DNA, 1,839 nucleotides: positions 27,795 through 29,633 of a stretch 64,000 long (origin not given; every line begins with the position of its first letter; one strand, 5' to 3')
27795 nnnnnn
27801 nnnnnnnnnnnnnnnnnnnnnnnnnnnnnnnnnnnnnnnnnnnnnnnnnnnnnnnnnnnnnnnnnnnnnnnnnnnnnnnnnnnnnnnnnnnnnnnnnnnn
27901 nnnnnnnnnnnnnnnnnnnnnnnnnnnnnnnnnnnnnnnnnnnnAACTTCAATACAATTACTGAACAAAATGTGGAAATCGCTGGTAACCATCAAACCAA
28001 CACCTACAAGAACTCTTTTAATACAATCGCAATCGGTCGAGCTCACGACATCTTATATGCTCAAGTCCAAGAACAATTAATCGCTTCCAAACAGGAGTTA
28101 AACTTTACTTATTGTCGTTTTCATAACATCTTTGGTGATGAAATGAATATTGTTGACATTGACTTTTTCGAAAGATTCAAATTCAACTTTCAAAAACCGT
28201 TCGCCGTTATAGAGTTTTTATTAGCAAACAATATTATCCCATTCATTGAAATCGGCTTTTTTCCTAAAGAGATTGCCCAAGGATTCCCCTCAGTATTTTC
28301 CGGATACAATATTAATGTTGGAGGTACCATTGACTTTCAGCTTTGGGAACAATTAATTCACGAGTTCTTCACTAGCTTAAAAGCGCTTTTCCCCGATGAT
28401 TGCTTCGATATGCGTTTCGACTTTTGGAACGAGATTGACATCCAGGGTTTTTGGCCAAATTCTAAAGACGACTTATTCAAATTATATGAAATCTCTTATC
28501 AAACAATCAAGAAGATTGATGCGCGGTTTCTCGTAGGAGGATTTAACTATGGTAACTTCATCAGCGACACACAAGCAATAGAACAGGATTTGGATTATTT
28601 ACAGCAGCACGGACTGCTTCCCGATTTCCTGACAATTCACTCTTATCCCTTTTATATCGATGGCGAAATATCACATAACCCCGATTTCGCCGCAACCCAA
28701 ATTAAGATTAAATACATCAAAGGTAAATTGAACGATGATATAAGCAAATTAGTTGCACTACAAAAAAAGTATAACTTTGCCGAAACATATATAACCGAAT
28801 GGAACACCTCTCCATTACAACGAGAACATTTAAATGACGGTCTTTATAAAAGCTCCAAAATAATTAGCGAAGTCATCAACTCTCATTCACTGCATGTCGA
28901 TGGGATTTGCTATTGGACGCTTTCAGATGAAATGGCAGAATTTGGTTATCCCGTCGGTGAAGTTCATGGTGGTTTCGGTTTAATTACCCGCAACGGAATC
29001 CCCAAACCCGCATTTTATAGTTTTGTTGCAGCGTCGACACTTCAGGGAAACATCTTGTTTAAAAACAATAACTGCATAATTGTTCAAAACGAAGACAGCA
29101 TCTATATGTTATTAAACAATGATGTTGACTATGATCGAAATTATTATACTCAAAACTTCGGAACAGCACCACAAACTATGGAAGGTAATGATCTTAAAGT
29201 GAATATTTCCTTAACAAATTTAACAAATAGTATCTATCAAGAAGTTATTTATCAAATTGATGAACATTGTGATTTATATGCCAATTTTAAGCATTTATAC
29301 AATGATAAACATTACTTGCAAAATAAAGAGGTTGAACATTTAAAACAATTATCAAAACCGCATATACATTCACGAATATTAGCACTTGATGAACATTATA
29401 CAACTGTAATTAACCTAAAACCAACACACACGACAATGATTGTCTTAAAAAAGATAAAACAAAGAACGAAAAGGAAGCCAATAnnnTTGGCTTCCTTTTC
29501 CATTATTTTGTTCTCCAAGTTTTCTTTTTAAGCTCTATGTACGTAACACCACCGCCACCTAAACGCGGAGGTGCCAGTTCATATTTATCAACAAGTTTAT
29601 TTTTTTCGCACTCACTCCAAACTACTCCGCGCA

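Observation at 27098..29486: AraC regulator fused to a GH39-like glycosidase domain, interrupted by a single-base frameshift in an A5 tract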

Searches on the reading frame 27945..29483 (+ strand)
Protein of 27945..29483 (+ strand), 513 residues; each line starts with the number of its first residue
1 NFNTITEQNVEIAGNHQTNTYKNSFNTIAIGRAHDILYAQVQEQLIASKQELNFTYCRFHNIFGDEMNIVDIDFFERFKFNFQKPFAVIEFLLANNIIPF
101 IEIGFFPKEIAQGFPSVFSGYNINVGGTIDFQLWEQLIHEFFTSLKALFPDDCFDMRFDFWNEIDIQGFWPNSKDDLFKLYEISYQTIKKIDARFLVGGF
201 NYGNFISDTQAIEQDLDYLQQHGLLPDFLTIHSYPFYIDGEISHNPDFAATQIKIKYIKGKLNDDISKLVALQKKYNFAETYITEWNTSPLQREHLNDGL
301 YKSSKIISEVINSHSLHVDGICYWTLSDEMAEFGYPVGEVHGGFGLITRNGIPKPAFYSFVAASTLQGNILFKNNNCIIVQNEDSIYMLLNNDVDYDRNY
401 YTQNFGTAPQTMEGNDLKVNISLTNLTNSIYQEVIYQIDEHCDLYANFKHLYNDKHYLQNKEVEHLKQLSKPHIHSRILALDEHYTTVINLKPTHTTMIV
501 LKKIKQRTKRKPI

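Call 54: search_protein_families(library=ncbifam, proteins=[window:27945-29483:+], max_evalue=10)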
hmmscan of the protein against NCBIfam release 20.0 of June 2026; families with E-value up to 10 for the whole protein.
seq(513 aa): 3 families
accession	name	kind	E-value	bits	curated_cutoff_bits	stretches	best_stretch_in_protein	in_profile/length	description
NF047455.1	TF_Staph_AryK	equivalog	7.5e-09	34.4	850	2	258-502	516-756/759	transcriptional regulator AryK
NF042992.1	alph1,4rhamsidase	equivalog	8.8e-07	28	850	1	128-238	147-257/471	alpha-1,4-L-rhamnosidase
NF003204.0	PRK04171.1-3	equivalog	0.0089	15.6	284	1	186-217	165-196/222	16S rRNA (pseudouridine(914)-N(1))-methyltransferase Nep1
